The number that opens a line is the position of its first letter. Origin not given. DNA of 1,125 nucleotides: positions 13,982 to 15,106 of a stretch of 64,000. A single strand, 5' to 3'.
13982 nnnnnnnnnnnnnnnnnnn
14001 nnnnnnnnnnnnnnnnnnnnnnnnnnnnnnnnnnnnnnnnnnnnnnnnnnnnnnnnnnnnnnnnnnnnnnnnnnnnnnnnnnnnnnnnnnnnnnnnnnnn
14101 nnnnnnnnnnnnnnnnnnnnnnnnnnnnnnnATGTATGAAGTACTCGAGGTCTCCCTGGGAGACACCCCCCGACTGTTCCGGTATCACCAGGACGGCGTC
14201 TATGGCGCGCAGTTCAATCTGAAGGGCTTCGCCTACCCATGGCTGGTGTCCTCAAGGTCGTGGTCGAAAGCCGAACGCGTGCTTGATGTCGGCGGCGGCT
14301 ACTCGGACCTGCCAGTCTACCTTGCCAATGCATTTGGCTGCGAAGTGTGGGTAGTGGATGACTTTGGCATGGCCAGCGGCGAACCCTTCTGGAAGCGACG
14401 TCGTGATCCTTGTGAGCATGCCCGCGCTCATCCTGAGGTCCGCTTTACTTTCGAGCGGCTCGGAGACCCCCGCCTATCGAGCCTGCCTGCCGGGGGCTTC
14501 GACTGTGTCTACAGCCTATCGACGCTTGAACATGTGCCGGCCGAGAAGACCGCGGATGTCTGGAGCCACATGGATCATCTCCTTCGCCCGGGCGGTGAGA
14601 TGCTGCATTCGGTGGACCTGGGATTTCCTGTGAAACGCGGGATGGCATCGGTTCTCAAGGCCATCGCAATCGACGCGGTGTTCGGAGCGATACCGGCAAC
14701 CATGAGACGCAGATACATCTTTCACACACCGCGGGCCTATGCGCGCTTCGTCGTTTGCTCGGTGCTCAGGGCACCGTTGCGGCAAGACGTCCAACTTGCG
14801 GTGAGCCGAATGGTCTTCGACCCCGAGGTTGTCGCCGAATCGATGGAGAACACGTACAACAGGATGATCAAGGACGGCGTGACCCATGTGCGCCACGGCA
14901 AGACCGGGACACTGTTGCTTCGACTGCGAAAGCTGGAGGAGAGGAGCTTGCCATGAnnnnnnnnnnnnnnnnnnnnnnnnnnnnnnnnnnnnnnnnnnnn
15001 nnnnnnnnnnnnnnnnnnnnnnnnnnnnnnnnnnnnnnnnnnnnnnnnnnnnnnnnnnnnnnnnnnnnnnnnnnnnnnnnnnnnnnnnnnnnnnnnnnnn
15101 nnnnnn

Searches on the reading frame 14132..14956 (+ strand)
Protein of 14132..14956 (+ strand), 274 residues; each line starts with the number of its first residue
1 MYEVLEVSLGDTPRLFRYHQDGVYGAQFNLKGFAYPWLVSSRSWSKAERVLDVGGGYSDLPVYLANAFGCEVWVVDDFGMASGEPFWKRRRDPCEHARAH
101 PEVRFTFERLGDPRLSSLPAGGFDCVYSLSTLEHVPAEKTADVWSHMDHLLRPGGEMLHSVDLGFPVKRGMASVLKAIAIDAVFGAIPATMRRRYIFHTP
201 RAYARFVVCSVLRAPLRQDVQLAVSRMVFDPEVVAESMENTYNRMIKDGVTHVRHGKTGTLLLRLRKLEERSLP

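Call 6: search_protein_families(library=pfam, proteins=[window:14132-14956:+], max_evalue=0.001)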
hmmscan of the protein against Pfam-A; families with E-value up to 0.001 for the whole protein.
window:14132-14956:+ (274 aa): 4 families
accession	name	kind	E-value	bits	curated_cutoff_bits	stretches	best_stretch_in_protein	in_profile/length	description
PF13649.12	Methyltransf_25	-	5.1e-08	33.9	27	1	50-155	1-97/97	Methyltransferase domain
PF13489.12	Methyltransf_23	-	2.2e-07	31.2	27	1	47-163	23-120/164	Methyltransferase domain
PF08242.18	Methyltransf_12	-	1.2e-06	29.6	30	1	51-156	1-97/98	Methyltransferase domain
PF08241.18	Methyltransf_11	-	9.9e-06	26.5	21.2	1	51-157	1-93/95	Methyltransferase domain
